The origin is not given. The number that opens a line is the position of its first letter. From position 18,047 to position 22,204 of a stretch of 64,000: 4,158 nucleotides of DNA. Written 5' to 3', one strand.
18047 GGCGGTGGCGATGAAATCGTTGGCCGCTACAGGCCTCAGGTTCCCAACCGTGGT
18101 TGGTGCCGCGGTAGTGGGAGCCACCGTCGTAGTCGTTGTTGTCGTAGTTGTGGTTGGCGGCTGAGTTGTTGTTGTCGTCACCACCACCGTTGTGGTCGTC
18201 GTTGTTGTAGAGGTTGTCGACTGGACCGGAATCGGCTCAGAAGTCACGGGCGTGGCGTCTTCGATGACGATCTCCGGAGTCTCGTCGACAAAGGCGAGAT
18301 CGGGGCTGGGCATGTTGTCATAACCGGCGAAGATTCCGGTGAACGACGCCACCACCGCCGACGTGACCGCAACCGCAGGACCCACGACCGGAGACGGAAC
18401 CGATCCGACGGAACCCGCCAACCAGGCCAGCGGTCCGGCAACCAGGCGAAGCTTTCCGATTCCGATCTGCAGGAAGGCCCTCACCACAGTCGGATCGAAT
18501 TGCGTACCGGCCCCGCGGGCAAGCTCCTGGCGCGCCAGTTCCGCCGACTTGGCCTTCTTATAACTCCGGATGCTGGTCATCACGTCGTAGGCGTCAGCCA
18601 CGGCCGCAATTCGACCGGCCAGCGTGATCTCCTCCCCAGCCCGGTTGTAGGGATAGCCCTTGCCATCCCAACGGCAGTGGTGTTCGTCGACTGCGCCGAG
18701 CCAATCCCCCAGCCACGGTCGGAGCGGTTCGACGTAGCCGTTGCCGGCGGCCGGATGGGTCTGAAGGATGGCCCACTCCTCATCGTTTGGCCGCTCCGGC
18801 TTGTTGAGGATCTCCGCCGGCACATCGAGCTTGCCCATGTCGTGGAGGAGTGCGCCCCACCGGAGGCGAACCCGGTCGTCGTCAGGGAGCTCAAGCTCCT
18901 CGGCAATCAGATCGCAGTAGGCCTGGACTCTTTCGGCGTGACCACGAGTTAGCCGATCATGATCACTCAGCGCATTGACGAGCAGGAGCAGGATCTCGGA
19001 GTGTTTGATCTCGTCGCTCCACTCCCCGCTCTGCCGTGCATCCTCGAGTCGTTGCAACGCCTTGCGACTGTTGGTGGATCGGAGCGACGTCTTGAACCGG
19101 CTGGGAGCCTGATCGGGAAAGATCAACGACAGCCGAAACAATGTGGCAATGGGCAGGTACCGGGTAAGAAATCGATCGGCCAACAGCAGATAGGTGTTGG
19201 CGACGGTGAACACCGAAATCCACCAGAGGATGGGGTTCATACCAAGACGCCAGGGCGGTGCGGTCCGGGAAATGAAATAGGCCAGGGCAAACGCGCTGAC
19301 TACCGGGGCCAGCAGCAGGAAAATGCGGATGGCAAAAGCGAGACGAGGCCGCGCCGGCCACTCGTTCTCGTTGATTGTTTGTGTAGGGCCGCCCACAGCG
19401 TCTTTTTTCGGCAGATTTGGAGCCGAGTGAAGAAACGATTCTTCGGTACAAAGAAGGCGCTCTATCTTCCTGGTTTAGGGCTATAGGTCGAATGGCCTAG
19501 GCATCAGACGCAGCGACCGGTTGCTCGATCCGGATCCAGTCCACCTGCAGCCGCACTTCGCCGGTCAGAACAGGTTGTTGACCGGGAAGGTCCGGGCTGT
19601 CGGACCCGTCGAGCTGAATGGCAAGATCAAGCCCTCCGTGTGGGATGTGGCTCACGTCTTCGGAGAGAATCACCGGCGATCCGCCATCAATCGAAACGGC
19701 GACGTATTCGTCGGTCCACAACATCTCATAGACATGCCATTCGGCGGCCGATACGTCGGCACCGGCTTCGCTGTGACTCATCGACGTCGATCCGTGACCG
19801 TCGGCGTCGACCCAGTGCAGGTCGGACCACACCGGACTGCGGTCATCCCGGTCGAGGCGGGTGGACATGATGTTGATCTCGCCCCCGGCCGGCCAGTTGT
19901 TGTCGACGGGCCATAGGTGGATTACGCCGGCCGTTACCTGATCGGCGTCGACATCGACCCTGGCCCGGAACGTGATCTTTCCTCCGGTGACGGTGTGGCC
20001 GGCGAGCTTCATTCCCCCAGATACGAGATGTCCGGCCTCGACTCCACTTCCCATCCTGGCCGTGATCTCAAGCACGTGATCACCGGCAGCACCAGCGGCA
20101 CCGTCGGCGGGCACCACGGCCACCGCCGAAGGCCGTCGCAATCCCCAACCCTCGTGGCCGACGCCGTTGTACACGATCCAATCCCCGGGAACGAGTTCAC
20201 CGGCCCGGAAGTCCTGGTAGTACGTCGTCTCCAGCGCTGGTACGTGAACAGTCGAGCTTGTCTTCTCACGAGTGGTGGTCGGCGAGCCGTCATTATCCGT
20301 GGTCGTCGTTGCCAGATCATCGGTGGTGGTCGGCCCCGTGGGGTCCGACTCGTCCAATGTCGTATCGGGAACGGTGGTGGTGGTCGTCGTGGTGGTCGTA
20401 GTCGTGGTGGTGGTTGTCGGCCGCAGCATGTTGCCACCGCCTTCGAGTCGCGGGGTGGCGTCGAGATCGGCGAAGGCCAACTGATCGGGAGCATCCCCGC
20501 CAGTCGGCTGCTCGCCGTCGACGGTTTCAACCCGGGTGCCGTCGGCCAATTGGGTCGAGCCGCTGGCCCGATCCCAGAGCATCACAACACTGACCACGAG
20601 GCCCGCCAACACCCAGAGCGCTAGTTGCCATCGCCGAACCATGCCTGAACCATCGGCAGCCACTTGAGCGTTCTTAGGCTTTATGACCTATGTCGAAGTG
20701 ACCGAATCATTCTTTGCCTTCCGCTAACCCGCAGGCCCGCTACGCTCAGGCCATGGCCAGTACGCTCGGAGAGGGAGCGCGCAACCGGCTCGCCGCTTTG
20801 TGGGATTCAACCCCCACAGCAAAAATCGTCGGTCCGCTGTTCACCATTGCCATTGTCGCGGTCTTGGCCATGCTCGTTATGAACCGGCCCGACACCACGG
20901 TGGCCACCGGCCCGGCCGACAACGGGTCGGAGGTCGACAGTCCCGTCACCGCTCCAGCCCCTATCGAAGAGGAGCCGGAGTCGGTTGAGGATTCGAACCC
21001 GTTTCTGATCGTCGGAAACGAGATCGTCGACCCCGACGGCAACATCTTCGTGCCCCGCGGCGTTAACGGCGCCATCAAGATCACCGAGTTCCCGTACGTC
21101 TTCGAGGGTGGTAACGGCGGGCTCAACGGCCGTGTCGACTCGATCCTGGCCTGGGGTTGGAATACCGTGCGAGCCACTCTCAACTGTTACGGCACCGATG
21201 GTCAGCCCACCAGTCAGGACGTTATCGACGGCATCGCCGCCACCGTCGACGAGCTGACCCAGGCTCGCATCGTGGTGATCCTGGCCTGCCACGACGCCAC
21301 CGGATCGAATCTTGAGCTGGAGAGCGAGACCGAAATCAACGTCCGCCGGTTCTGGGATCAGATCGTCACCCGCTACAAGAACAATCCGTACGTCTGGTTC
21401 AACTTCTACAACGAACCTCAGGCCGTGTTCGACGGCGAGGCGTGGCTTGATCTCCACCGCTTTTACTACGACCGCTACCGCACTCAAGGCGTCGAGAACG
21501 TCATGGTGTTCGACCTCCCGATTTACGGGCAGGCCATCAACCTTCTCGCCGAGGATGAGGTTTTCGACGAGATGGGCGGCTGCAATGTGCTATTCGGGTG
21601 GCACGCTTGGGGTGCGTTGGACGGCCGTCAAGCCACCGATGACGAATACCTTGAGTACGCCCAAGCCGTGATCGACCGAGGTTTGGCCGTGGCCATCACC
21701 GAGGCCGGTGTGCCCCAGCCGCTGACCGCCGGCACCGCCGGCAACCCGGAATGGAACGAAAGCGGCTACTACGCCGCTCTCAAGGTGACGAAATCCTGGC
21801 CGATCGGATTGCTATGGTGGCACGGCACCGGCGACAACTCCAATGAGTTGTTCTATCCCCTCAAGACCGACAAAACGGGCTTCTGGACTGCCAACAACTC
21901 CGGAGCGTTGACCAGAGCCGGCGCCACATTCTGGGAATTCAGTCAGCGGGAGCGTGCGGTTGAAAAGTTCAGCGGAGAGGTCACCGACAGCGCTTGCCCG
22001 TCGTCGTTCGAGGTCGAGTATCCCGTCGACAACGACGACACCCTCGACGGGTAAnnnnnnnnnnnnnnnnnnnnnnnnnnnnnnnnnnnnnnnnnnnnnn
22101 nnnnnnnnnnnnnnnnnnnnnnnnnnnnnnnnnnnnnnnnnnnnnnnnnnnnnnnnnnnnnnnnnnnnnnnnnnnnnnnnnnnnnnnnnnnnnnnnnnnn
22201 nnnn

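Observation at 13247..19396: HD-GYP (cyclic-di-GMP phosphodiesterase-type) domain fused to a 1,700-aa cadherin-repeat surface protein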

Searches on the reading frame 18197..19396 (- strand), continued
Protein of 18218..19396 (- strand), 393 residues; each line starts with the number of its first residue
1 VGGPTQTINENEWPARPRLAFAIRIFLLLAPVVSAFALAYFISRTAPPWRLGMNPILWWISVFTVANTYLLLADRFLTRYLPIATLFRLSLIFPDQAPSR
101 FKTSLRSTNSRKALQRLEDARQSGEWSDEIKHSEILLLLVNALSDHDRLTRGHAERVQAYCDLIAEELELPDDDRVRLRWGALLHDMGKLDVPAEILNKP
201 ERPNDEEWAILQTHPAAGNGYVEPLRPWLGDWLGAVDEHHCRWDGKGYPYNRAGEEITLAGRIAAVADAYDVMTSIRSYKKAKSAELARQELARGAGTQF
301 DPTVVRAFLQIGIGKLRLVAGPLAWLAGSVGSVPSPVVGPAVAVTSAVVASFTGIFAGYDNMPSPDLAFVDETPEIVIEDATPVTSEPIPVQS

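Call 72: search_protein_families(library=pfam, proteins=[L020:7938-10091:+, L042:7971-9881:+, L034:7992-9788:+, L030:7995-9824:+, L009:7983-10457:+, L050:7884-9635:+, L026:7908-10466:+, L032:7902-10106:+], max_evalue=0.001)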
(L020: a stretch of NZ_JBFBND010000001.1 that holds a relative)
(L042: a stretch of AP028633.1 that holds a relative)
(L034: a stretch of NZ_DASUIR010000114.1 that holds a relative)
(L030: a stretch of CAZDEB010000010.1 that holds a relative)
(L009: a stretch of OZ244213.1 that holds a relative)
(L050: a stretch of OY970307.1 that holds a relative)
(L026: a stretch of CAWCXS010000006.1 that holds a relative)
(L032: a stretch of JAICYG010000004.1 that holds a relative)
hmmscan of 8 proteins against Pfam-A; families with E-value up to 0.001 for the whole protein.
L020:7938-10091:+ (718 aa): 5 families
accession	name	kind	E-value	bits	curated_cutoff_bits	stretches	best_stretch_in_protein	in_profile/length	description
PF13487.12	HD_5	-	7.5e-34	117.4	27.2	1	155-316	7-170/170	HD domain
PF00805.28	Pentapeptide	-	4.3e-20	71.4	20.2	2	643-681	2-40/40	Pentapeptide repeats (8 copies)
PF01966.28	HD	-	1.6e-14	54.6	22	1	165-283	4-114/116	HD domain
PF13576.12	Pentapeptide_3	-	6.1e-07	30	27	1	645-687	2-47/48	Pentapeptide repeats (9 copies)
PF13599.13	Pentapeptide_4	-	0.00045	20.7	38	1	627-692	6-71/78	Pentapeptide repeat region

L042:7971-9881:+ (637 aa): 3 families
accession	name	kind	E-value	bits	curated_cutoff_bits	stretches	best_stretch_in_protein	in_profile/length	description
PF13487.12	HD_5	-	2e-37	129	27.2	1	137-299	6-170/170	HD domain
PF01966.28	HD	-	4.2e-17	62.9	22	1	147-268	3-116/116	HD domain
PF00553.25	CBM_2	-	2.7e-16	60.2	24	1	537-631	1-92/101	Cellulose binding domain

L034:7992-9788:+ (599 aa): 5 families
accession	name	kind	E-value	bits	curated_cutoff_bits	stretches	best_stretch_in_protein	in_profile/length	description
PF13487.12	HD_5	-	1.2e-33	116.7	27.2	1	149-309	8-170/170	HD domain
PF01966.28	HD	-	7.1e-19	68.7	22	1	157-277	3-115/116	HD domain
PF00805.28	Pentapeptide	-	6.3e-11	42.1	20.2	1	518-551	7-40/40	Pentapeptide repeats (8 copies)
PF13576.12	Pentapeptide_3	-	9.5e-07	29.4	27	0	564-599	6-44/48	Pentapeptide repeats (9 copies)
PF13599.13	Pentapeptide_4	-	4.9e-05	23.8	38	1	518-585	7-74/78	Pentapeptide repeat region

L030:7995-9824:+ (610 aa): 2 families
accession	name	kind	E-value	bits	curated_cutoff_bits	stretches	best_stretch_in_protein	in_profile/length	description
PF13487.12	HD_5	-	1.8e-35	122.6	27.2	1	140-301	7-170/170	HD domain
PF01966.28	HD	-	1.2e-15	58.3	22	1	149-270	3-116/116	HD domain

L009:7983-10457:+ (825 aa): 5 families
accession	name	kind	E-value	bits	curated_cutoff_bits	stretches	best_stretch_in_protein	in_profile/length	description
PF17963.7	Big_9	-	1.4e-58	196.1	23.6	4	640-728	1-88/89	Bacterial Ig domain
PF17803.7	Cadherin_4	-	3.6e-33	114.3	25.1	2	632-696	3-71/71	Bacterial cadherin-like domain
PF13487.12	HD_5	-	1.1e-32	113.6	27.2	1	142-306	4-170/170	HD domain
PF17892.7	Cadherin_5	-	2.5e-27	95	26.5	3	639-729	1-98/98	Cadherin-like domain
PF01966.28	HD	-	2.7e-19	70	22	1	154-275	3-116/116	HD domain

L050:7884-9635:+ (584 aa): 4 families
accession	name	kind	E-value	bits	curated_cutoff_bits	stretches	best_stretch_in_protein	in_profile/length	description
PF13487.12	HD_5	-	2.4e-36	125.5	27.2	1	171-333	6-170/170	HD domain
PF01966.28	HD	-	7.1e-17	62.2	22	1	181-302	3-116/116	HD domain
PF18911.6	PKD_4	-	0.00017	22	27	1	515-580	25-82/85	PKD domain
PF08668.18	HDOD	-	0.00063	19.7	22.9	1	164-237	80-151/196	HDOD domain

L026:7908-10466:+ (853 aa): 5 families
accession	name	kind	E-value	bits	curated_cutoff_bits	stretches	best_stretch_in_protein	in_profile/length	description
PF13487.12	HD_5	-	2.4e-36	125.5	27.2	1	161-324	5-170/170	HD domain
PF01966.28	HD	-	5.9e-19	68.9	22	1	172-291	3-114/116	HD domain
PF17963.7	Big_9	-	1.9e-11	45.1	23.6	1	526-618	1-84/89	Bacterial Ig domain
PF17892.7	Cadherin_5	-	3.6e-10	40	26.5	0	585-617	57-89/98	Cadherin-like domain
PF19076.6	CshA_repeat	-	2.7e-05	25.2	27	0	805-836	62-94/103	Surface adhesin CshA repetitive domain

L032:7902-10106:+ (735 aa): 4 families
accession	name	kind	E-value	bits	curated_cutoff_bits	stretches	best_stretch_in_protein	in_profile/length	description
PF13487.12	HD_5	-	1.5e-30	106.6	27.2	1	161-323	6-170/170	HD domain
PF01966.28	HD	-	4.6e-19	69.3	22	1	171-290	3-114/116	HD domain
PF17892.7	Cadherin_5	-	9.5e-05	22.6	26.5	0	579-609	59-90/98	Cadherin-like domain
PF17963.7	Big_9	-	0.00011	23.5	23.6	0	521-608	1-82/89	Bacterial Ig domain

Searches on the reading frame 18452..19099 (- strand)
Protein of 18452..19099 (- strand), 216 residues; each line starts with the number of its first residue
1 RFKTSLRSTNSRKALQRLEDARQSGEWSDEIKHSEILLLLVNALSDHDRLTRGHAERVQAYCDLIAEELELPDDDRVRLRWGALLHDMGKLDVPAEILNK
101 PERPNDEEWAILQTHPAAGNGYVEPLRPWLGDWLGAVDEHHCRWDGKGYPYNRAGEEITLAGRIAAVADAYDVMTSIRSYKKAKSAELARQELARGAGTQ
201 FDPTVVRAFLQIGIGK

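Call 9: search_solved_structures(query=window:18452-19099:-, show_alignments=4)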
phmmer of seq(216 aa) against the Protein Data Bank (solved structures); distinct sequences matched with E-value up to 0.001: 6.
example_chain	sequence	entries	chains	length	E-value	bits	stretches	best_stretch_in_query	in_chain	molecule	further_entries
5z7c_A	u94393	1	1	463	4.2e-36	127.8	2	46-207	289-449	3'3'-cGAMP-specific phosphodiesterase 3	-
4mcw_A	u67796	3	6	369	7e-31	110.7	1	32-211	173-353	Metal dependent phosphohydrolase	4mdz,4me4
4r8z_A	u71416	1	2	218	1.1e-23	87.2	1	50-212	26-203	Cyclic di-GMP phosphodiesterase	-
9rbz_A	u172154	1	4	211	8.7e-14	54.9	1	42-210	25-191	HD domain/sensory box protein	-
9rc0_A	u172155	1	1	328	2.5e-13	53.4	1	41-210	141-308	HD domain/sensory box protein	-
3tm8_A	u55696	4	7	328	0.00023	24.1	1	37-187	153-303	Uncharacterized protein | Uncharacterized protein Bd1817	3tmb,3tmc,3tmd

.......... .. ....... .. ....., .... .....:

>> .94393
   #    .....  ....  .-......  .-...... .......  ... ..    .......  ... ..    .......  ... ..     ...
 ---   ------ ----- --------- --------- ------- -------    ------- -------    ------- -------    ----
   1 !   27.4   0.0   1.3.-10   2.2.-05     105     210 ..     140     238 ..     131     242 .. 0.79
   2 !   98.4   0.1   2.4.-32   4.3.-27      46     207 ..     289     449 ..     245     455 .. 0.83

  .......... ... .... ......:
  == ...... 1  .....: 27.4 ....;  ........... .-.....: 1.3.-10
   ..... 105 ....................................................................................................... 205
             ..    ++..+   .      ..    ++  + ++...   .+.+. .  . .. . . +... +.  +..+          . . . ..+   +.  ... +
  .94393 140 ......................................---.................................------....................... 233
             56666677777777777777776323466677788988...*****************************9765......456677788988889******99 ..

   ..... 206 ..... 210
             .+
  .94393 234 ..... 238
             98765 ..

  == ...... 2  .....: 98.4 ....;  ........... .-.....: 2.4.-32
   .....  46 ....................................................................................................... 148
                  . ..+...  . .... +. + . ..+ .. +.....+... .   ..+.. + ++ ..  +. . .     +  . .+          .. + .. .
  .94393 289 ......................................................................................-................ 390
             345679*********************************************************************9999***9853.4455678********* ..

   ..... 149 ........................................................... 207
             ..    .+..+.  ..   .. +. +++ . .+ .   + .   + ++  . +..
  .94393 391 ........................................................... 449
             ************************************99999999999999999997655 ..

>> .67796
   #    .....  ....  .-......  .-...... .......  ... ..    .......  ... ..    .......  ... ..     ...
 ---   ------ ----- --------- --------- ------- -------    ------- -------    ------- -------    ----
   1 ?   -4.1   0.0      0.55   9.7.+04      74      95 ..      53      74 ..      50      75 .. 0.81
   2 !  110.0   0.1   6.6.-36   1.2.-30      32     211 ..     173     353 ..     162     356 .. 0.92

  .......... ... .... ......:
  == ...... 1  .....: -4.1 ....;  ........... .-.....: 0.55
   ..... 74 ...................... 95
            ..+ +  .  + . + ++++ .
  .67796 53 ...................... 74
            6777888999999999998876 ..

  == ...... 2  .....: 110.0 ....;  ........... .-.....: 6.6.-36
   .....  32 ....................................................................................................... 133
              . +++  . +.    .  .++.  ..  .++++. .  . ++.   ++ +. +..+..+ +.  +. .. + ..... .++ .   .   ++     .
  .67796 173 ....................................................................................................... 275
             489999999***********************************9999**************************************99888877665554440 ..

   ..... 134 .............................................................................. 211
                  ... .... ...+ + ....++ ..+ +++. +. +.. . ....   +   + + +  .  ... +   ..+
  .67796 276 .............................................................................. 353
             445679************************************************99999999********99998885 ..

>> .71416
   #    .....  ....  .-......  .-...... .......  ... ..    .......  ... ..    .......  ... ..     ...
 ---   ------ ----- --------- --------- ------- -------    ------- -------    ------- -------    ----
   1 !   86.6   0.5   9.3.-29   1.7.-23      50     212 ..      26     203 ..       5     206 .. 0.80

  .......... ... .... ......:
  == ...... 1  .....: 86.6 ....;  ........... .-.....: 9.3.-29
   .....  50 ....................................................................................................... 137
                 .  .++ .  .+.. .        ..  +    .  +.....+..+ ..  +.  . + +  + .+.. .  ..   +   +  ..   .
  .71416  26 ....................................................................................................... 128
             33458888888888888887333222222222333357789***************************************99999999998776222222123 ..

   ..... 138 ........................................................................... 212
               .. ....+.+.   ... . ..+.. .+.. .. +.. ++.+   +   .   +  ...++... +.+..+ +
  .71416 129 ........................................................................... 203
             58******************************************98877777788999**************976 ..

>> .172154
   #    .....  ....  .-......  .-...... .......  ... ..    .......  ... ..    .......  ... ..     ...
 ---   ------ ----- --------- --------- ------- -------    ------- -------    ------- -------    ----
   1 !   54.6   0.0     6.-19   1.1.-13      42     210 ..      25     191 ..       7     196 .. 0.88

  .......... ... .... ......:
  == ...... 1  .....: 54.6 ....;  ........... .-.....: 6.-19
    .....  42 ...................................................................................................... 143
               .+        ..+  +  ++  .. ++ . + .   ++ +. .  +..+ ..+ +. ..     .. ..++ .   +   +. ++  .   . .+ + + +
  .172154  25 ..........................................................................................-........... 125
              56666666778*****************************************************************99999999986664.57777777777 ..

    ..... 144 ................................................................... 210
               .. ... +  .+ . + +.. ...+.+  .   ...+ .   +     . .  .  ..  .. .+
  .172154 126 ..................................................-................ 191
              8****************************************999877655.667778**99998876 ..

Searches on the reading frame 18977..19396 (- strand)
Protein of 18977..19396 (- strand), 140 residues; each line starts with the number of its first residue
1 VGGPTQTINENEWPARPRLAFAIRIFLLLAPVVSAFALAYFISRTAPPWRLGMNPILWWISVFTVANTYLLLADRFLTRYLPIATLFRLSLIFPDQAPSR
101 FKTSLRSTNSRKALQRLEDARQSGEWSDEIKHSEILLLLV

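Call 67: search_protein_families(library=pfam, proteins=[window:18977-19396:-], max_evalue=1)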
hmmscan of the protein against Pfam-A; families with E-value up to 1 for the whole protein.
window:18977-19396:- (140 aa): 0 families

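Call 73: find_homologous_proteins(query=window:18995-19396:-, max_evalue=0.01)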
Query seq(134 aa) (134 aa): 2 proteins with E <= 0.01 among 43 candidates.
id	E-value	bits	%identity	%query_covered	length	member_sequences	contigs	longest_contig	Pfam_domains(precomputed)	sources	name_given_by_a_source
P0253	9.1e-21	92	42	90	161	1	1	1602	-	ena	-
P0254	1.4e-13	69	38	87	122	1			-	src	-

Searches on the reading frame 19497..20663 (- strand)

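Call 14: search_protein_families(library=pfam, proteins=[window:19497-20663:-], max_evalue=0.00001)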
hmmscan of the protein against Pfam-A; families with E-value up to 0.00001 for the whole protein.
window:19497-20663:- (388 aa): 0 families

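Call 67: search_protein_families(library=pfam, proteins=[window:19497-20663:-], max_evalue=1)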
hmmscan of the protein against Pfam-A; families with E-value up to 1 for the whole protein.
window:19497-20663:- (388 aa): 1 family
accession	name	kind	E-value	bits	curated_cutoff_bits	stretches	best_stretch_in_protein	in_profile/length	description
PF00722.28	Glyco_hydro_16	-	0.029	14.3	22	1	289-327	93-129/175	Glycosyl hydrolases family 16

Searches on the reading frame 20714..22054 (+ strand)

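Call 14: search_protein_families(library=pfam, proteins=[window:20714-22054:+], max_evalue=0.00001)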
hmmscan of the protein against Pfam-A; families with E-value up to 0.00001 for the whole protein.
window:20714-22054:+ (446 aa): 1 family
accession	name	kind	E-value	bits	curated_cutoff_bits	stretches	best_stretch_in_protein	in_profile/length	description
PF00150.24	Cellulase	-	8.9e-17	61.9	23.5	1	142-370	28-267/272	Cellulase (glycosyl hydrolase family 5)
